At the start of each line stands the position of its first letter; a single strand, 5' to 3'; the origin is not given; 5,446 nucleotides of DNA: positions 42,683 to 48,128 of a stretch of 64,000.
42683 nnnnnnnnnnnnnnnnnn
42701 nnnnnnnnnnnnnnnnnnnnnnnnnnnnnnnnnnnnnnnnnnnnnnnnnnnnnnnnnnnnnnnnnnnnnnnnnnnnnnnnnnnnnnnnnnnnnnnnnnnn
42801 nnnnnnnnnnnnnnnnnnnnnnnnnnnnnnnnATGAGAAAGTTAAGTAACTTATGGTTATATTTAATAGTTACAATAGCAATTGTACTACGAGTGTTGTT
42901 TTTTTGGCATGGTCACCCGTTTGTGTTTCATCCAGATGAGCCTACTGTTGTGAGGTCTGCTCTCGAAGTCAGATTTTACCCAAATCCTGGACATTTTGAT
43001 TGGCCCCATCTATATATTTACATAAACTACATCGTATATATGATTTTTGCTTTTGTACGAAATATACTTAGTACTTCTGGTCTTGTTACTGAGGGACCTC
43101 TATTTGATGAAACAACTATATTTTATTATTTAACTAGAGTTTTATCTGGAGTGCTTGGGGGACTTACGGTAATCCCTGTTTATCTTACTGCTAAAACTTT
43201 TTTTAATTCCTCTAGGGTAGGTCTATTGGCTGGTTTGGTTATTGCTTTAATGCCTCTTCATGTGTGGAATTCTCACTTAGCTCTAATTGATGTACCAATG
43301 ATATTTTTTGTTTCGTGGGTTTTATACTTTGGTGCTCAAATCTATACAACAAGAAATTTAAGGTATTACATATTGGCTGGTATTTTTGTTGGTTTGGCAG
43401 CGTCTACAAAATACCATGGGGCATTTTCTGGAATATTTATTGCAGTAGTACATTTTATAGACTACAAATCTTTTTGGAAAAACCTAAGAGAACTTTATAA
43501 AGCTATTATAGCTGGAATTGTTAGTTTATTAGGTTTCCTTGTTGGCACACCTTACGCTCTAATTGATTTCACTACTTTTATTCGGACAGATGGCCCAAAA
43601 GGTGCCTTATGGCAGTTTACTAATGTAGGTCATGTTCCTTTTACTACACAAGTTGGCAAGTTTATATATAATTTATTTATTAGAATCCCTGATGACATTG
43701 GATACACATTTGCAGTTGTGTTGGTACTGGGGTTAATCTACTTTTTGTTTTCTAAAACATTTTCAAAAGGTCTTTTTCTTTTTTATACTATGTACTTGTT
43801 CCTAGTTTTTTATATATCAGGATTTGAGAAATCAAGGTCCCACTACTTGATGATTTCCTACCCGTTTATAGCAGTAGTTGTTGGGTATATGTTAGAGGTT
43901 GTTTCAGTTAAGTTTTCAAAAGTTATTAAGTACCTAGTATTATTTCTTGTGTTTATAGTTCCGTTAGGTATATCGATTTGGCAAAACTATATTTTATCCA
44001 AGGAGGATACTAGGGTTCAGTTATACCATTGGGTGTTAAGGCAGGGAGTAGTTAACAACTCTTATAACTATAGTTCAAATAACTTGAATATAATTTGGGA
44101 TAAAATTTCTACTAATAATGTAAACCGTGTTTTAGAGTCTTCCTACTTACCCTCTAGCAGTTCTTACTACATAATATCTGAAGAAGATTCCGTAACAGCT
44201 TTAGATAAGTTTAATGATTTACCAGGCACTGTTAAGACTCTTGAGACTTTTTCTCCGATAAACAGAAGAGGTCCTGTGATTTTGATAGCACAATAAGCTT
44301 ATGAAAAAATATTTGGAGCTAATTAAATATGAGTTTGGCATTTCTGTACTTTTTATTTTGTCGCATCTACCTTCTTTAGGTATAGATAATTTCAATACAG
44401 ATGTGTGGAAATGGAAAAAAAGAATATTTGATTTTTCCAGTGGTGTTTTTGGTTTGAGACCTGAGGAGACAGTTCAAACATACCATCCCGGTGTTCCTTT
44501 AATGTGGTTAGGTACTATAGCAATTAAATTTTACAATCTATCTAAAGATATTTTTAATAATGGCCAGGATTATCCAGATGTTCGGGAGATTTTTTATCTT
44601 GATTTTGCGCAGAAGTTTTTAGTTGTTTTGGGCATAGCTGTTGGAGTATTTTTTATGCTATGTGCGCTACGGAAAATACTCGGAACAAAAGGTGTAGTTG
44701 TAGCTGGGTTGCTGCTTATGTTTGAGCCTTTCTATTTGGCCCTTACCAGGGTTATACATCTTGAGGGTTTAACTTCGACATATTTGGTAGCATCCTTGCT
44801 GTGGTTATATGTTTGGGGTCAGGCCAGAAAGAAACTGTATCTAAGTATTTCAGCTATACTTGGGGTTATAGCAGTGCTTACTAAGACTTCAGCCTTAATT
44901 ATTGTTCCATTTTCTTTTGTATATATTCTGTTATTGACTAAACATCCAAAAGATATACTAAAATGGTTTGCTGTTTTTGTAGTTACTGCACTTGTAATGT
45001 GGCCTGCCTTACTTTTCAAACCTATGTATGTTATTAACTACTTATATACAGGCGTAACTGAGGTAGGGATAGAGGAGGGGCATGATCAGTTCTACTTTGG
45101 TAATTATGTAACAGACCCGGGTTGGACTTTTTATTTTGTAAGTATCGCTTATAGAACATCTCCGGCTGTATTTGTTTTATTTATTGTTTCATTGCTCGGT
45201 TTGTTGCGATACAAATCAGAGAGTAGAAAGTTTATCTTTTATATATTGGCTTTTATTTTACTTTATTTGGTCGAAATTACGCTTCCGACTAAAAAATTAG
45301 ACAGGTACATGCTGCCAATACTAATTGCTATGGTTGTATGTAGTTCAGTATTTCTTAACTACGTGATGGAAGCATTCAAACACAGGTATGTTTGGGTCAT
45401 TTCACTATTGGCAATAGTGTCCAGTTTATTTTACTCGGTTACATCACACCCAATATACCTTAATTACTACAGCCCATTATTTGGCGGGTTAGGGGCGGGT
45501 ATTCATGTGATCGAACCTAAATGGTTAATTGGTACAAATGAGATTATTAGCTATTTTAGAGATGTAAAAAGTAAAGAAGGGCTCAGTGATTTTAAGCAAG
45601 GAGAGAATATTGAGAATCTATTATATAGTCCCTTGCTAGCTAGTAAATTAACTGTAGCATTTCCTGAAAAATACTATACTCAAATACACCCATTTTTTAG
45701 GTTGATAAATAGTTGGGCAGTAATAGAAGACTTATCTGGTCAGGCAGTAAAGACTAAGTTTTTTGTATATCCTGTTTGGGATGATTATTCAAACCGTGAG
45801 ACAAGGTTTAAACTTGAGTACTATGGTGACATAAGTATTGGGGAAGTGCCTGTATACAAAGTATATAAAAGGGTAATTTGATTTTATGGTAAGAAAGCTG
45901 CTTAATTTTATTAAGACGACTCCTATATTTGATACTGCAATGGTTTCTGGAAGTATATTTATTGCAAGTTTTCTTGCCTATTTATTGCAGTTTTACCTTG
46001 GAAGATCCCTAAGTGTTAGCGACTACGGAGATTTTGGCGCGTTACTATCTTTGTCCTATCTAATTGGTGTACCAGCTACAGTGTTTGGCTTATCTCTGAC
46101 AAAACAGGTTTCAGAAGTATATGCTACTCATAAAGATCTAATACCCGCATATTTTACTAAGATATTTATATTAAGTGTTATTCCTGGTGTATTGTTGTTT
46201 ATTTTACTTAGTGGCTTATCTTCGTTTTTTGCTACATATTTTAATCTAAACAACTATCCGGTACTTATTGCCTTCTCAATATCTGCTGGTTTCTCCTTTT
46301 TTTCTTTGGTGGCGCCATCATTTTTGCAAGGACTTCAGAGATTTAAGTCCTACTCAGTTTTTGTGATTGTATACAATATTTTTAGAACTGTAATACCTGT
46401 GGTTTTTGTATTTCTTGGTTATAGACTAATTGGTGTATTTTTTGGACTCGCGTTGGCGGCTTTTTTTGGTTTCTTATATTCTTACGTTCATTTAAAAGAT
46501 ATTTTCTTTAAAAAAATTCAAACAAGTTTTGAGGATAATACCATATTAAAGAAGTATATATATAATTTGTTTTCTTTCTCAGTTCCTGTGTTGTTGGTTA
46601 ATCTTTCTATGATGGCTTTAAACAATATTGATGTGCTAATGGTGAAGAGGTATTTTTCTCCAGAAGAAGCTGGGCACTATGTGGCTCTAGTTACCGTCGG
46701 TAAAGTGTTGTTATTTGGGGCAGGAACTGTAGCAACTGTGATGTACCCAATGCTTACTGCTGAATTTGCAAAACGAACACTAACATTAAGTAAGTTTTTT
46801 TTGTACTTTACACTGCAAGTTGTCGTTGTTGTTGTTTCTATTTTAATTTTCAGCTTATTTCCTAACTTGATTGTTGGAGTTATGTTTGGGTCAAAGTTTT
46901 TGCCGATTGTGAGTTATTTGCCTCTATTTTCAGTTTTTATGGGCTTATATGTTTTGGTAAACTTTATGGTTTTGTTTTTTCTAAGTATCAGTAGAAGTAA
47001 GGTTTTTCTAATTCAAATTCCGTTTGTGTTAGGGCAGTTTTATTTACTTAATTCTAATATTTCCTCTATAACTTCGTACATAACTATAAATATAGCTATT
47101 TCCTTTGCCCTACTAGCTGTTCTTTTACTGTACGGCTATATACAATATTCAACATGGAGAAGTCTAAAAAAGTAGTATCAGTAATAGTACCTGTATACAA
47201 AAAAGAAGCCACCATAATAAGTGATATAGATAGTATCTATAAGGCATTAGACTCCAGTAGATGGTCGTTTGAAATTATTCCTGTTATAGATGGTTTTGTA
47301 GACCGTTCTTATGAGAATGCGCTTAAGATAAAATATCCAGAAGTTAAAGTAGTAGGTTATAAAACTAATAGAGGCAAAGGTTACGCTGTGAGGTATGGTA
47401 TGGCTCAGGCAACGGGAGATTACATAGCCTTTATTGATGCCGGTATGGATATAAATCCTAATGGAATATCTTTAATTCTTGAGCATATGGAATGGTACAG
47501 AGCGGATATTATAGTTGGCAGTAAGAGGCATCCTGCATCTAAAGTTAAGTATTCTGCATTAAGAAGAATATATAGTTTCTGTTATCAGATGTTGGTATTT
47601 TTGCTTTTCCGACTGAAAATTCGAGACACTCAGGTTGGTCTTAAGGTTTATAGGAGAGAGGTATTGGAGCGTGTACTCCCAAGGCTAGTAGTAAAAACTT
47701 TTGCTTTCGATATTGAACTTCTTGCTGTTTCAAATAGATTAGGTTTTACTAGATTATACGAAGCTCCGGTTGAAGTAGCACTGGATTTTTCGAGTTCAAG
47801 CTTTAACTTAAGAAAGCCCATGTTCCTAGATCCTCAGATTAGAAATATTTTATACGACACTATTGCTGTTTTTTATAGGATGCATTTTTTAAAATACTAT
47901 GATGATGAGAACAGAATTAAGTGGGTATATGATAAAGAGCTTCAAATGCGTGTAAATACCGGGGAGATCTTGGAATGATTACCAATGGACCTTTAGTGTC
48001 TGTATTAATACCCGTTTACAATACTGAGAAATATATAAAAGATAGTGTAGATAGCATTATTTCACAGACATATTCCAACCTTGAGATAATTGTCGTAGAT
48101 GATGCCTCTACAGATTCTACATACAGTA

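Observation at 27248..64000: ~37-kb co-directional glycan island with several GT-C-type polytopic membrane proteins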

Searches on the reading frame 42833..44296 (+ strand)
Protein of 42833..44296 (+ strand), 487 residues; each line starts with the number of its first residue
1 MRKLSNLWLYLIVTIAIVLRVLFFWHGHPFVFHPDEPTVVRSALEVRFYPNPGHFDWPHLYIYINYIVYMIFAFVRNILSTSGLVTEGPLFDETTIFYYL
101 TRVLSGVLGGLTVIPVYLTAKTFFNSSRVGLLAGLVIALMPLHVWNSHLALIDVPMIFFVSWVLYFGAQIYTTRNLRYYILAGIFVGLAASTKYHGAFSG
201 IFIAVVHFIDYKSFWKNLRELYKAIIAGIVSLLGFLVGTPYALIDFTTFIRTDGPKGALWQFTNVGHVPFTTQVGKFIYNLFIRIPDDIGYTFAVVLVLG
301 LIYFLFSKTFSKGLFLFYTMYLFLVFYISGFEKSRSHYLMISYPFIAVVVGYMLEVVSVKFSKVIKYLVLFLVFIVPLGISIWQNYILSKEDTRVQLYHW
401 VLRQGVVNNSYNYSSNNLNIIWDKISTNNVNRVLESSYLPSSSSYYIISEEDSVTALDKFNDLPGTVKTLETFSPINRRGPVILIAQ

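Call 5: search_protein_families(library=pfam, proteins=[window:42833-44296:+], max_evalue=0.01)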
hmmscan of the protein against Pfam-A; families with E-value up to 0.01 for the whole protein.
window:42833-44296:+ (487 aa): 2 families
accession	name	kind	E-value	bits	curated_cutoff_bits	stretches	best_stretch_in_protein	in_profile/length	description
PF13231.12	PMT_2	-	3.6e-13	50.5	26.1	1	102-226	25-149/160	Dolichyl-phosphate-mannose-protein mannosyltransferase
PF02366.24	PMT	-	1.2e-10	41.8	22.7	1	98-242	82-231/245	Dolichyl-phosphate-mannose-protein mannosyltransferase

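Call 10: search_protein_families(library=ncbifam, proteins=[window:42833-44296:+], max_evalue=0.1)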
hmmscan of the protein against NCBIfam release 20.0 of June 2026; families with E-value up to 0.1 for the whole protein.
window:42833-44296:+ (487 aa): 0 families

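Call 11: search_solved_structures(query=window:42833-44296:+, max_evalue=1)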
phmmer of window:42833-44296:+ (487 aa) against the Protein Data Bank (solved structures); distinct sequences matched with E-value up to 1: 3.
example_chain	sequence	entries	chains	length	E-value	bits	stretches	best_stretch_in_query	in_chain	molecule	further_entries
6p25_A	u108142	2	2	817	1.1e-08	37.8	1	88-245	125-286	Dolichyl-phosphate-mannose--protein mannosyltransferase 1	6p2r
6ebu_A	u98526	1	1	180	0.075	15.3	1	108-203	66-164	LpxE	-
7sat_C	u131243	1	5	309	0.61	12.3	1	291-338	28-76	Por secretion system protein porL/gldL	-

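Call 40: search_protein_families(library=pfam, proteins=[L002:12016-13926:+, L002:13928-15511:+, L002:19066-21630:+, L002:11648-12013:+], max_evalue=0.1)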
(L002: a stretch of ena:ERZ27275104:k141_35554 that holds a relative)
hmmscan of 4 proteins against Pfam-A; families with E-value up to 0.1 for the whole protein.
L002:12016-13926:+ (636 aa): 0 families

L002:13928-15511:+ (527 aa): 0 families

L002:19066-21630:+ (855 aa): 3 families
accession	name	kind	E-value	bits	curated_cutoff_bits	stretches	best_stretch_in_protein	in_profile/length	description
PF02366.24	PMT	-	2.5e-19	70.3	22.7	1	478-701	3-236/245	Dolichyl-phosphate-mannose-protein mannosyltransferase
PF13231.12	PMT_2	-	1.8e-18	67.7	26.1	1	530-688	2-156/160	Dolichyl-phosphate-mannose-protein mannosyltransferase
PF04932.20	Wzy_C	-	3.4e-13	50.1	31.7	1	228-384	1-149/149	O-Antigen ligase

L002:11648-12013:+ (121 aa): 0 families

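Call 77: search_protein_families(library=pfam, proteins=[L016:20619-21254:+, L016:18328-19527:-, L058:3262-6996:+, L058:6980-7336:+, L016:5340-7604:+, L023:7682-9922:+, L030:3289-5568:+, L023:1508-3640:+, L055:4514-7897:+], max_evalue=0.01)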
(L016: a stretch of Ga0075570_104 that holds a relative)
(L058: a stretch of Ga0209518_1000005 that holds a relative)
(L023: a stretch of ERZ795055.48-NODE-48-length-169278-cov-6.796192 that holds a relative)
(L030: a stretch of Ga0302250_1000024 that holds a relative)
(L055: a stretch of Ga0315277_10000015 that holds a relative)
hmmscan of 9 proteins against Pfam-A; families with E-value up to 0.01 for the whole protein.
L016:20619-21254:+ (211 aa): 1 family
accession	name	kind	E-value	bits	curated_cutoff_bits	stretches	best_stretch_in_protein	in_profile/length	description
PF02397.22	Bac_transf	-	1.3e-52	178.3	27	1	8-205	1-178/179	Bacterial sugar transferase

L016:18328-19527:- (399 aa): 1 family
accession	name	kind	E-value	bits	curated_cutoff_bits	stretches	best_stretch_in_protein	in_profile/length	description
PF01943.22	Polysacc_synt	-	3e-15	56.8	28.2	1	8-263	4-268/274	Polysaccharide biosynthesis protein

L058:3262-6996:+ (1244 aa): 0 families

L058:6980-7336:+ (118 aa): 0 families

L016:5340-7604:+ (754 aa): 0 families

L023:7682-9922:+ (746 aa): 0 families

L030:3289-5568:+ (759 aa): 1 family
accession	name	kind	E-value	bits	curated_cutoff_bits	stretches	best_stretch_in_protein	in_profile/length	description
PF11847.13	GT-C_AftD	-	9.1e-09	34.2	26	1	81-570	51-544/661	Alpha-(1->3)-arabinofuranosyltransferase, N-terminal GT-C domain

L023:1508-3640:+ (710 aa): 0 families

L055:4514-7897:+ (1127 aa): 1 family
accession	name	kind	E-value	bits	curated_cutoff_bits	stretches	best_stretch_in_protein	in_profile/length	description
PF18915.5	DUF5667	-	5.5e-06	27.2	27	1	645-710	2-66/99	Domain of unknown function (DUF5667)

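Call 86: search_protein_families(library=ncbifam, proteins=[L002:15573-16796:+, L002:16793-17929:+, L002:17926-19056:+, L002:19066-21630:+, L002:13928-15511:+, L002:12016-13926:+], max_evalue=0.0001)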
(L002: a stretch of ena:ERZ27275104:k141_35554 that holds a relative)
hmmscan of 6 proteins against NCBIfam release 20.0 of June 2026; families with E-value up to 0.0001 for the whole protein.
L002:15573-16796:+ (407 aa): 3 families
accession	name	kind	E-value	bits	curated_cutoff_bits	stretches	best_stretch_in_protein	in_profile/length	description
NF047676.1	TeichurnBiosyTuaH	equivalog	1.1e-22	80.4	550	1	99-396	78-381/384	teichuronic acid biosynthesis protein TuaH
NF053513.1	Gtran_IagA_BgsA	equivalog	1.6e-05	24.1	460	1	250-388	181-317/333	LTA glycolipid anchor biosynthesis glycosyltransferase, IagA/BgsA family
TIGR04063.1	stp3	hypoth_equivalog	1.8e-05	23.9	442.05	1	170-334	151-319/397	TIGR04063 family PEP-CTERM/XrtA system glycosyltransferase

L002:16793-17929:+ (378 aa): 32 families (the best 25 are shown)
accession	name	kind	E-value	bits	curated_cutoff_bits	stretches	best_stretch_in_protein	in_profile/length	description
TIGR03088.1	stp2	hypoth_equivalog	6.3e-27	94.6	409.05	1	66-373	69-372/374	TIGR03088 family PEP-CTERM/XrtA system glycosyltransferase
TIGR03999.1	thiol_BshA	equivalog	2.3e-23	82.7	273.7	1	157-374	163-373/375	N-acetyl-alpha-D-glucosaminyl L-malate synthase BshA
TIGR04047.1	MSMEG_0565_glyc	hypoth_equivalog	3.7e-21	75.6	259.85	1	143-371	139-371/373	MSMEG_0565 family glycosyltransferase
NF053513.1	Gtran_IagA_BgsA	equivalog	1e-20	74.1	460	1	78-373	43-330/333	LTA glycolipid anchor biosynthesis glycosyltransferase, IagA/BgsA family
TIGR04063.1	stp3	hypoth_equivalog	1.7e-20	73.3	442.05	1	154-374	174-395/397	TIGR04063 family PEP-CTERM/XrtA system glycosyltransferase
NF049988.1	MGlcDAGSynMgs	equivalog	2.2e-18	66.8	400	1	18-374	20-387/398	alpha-monoglucosyldiacylglycerol synthase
NF038295.1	EPS_HpsP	equivalog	4.6e-18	65.4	550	1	186-374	194-387/388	hormogonium polysaccharide biosynthesis glycosyltransferase HpsP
TIGR04157.1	glyco_rSAM_CFB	subfamily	8.3e-18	64.6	400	1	156-348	189-369/406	TIGR04157 family glycosyltransferase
NF047684.1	TeichurnBiosyTuaC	equivalog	9e-18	64.4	550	1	159-374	184-389/391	teichuronic acid biosynthesis protein TuaC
NF050063.1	ProtGlycPglJ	equivalog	7.7e-17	61.5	500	1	180-315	177-307/363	N-acetylgalactosamine-N,N'-diacetylbacillosaminyl-diphospho-undecaprenol 4-alpha-N-acetylgalactosaminyltransferase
NF038255.1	exopoly_VpsD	equivalog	5.5e-15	55.1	300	1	52-374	78-379/381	VpsD family glycosyltransferase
TIGR03449.1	mycothiol_MshA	equivalog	5.8e-15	55.1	462.5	1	158-305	186-334/406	D-inositol-3-phosphate glycosyltransferase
NF046085.1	XrtY_assoc_Gly1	equivalog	2e-14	53.2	400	1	98-375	120-385/387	XrtY-associated glycosyltransferase XYAG1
NF038298.1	EPS_HpsO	equivalog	5e-14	51.9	575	1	186-335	188-349/388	hormogonium polysaccharide biosynthesis glycosyltransferase HpsO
TIGR02149.1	glgA_Coryne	subfamily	1.7e-13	50.5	302.4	1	11-311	14-320/391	glycogen synthase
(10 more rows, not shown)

L002:17926-19056:+ (376 aa): 11 families
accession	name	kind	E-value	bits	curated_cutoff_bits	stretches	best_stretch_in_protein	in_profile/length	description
TIGR04047.1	MSMEG_0565_glyc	hypoth_equivalog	2.4e-21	76.3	259.85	1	141-370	128-371/373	MSMEG_0565 family glycosyltransferase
TIGR02149.1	glgA_Coryne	subfamily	7.8e-10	38.4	302.4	1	201-312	205-314/391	glycogen synthase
NF041010.1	glycosy_Agl16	equivalog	2.6e-08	33.1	575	1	147-373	129-351/352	glycosylation protein Agl16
TIGR03449.1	mycothiol_MshA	equivalog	4.8e-08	32.3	462.5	1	201-373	221-403/406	D-inositol-3-phosphate glycosyltransferase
NF038229.1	Glyco4_Geo_Pelo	equivalog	1.4e-07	30.9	400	1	146-310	104-266/338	GPMC system family 4 glycosyltransferase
NF038295.1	EPS_HpsP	equivalog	7.5e-07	28.5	550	0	145-372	148-386/388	hormogonium polysaccharide biosynthesis glycosyltransferase HpsP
NF047880.1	glyco_SdgA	exception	2.1e-06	26.6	800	1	149-309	266-417/488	serine-aspartate repeat adhesin O-glycosyltransferase SdgA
NF041876.1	EPS_EpsE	equivalog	7e-06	25.5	400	1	186-311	199-325/389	exopolysaccharide biosynthesis GT4 family glycosyltransferase EpsE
NF038255.1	exopoly_VpsD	equivalog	1e-05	24.6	300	1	164-311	169-312/381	VpsD family glycosyltransferase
NF050056.1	ProtGlycPglH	equivalog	2.7e-05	23.4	600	1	194-302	173-273/354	GalNAc-alpha-(1->4)-GalNAc-alpha-(1->3)-diNAcBac-PP-undecaprenol alpha-1,4-N-acetyl-D-galactosaminyltransferase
TIGR04157.1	glyco_rSAM_CFB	subfamily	4.9e-05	22.5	400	0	146-306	164-325/406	TIGR04157 family glycosyltransferase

L002:19066-21630:+ (855 aa): 1 family
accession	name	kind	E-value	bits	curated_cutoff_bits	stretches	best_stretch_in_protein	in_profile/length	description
NF009784.2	PRK13279.1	equivalog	2.2e-30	105.8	567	1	474-841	8-365/539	lipid IV(A) 4-amino-4-deoxy-L-arabinosyltransferase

L002:13928-15511:+ (527 aa): 0 families

L002:12016-13926:+ (636 aa): 0 families

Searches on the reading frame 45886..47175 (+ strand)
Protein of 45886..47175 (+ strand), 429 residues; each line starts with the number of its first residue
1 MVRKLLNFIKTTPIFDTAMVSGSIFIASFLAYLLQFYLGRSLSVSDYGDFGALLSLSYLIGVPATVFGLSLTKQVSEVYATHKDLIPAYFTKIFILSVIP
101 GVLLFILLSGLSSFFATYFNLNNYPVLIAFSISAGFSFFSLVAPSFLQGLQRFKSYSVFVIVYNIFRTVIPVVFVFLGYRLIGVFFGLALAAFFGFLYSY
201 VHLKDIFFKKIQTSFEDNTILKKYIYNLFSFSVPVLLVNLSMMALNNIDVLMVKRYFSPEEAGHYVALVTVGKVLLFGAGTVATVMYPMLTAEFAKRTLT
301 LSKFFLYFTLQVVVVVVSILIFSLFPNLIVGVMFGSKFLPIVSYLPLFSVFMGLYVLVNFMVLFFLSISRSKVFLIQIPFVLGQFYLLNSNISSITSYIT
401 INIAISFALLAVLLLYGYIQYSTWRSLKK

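Call 5: search_protein_families(library=pfam, proteins=[window:45886-47175:+], max_evalue=0.01)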
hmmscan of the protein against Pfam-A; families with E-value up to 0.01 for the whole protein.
window:45886-47175:+ (429 aa): 2 families
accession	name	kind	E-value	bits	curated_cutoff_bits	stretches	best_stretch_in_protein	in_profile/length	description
PF01943.22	Polysacc_synt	-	4.8e-19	69.3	28.2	1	18-291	6-271/274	Polysaccharide biosynthesis protein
PF13440.11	Polysacc_synt_3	-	4.7e-09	36.3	23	1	40-342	4-292/293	Polysaccharide biosynthesis protein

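Call 69: search_protein_families(library=ncbifam, proteins=[window:45886-47175:+], max_evalue=0.001)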
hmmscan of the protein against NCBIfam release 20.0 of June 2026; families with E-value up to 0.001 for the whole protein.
window:45886-47175:+ (429 aa): 0 families

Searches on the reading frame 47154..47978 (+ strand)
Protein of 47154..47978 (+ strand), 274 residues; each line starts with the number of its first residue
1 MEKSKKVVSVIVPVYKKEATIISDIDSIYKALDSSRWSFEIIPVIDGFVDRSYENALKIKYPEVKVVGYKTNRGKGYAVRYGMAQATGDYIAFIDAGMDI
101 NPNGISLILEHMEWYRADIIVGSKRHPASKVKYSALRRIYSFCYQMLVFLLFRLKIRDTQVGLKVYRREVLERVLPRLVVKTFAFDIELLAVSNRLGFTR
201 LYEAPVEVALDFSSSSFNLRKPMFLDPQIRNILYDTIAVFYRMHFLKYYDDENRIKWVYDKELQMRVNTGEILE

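Call 5: search_protein_families(library=pfam, proteins=[window:47154-47978:+], max_evalue=0.01)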
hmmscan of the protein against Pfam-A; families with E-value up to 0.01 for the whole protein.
window:47154-47978:+ (274 aa): 2 families
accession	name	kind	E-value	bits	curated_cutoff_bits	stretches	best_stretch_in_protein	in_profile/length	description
PF00535.33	Glycos_transf_2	-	5.7e-22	78.9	23.3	1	9-174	1-167/168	Glycosyl transferase family 2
PF13641.12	Glyco_tranf_2_3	-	0.0078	16.7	27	0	8-202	3-203/230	Glycosyltransferase like family 2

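Call 69: search_protein_families(library=ncbifam, proteins=[window:47154-47978:+], max_evalue=0.001)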
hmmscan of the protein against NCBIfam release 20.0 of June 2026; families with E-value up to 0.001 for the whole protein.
window:47154-47978:+ (274 aa): 17 families
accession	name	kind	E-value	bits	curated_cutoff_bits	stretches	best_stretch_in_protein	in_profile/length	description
NF007482.0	PRK10073.1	equivalog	4.9e-13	48.8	423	1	1-109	1-107/334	glycosyltransferase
TIGR03937.1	PgaC_IcaA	equivalog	2.1e-11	43.5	422.3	1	4-113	43-151/407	poly-beta-1,6-N-acetyl-D-glucosamine synthase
NF058614.1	PPMAGASynPpgS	equivalog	1.1e-10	41.4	370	1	9-212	3-201/226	polyprenyl-phospho-N-acetylgalactosaminyl synthase PpgS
NF007986.1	PRK10714.1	equivalog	2.4e-10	39.9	529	1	5-183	5-181/316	undecaprenyl-phosphate 4-deoxy-4-formamido-L-arabinose transferase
NF047588.1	GlcsyltransPgfSStrep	equivalog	2.4e-09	36.8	500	1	8-174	3-167/308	glycosyltransferase PgfS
TIGR04182.1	glyco_TIGR04182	equivalog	5.3e-09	35.9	325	1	8-209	2-191/293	S-layer glycoprotein N-glycosyltransferase AglJ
NF010496.0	PRK13915.1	equivalog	6.3e-08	32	262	1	3-99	28-129/307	glucosyl-3-phosphoglycerate synthase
TIGR03111.1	glyc2_xrt_Gpos1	hypoth_equivalog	1.2e-07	30.9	363.95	1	7-113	50-157/439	TIGR03111 family XrtG-associated glycosyltransferase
NF047683.1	TeichurnBiosyTuaG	equivalog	3.1e-07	30.3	400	1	1-112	1-111/252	teichuronic acid biosynthesis protein TuaG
NF041875.1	EPS_EpsD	equivalog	5.3e-07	29.4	370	1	8-123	1-115/325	exopolysaccharide biosynthesis glycosyltransferase EpsD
TIGR03965.1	mycofact_glyco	equivalog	1.9e-06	27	280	1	4-102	72-169/467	mycofactocin biosynthesis glycosyltransferase MftF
TIGR04017.1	WcaA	equivalog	2.7e-06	27.2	495.75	1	4-114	3-112/279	colanic acid biosynthesis glycosyltransferase WcaA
TIGR04283.1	glyco_like_mftF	equivalog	2.9e-06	27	182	1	8-110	1-95/221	TIGR04283 family arsenosugar biosynthesis glycosyltransferase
NF007453.0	PRK10018.1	equivalog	7.9e-06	25.7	382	1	2-113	2-112/280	colanic acid biosynthesis glycosyltransferase WcaA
NF053739.1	GlytfEpsEBac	equivalog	3.3e-05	23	450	1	8-101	3-95/265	glycosyltransferase EpsE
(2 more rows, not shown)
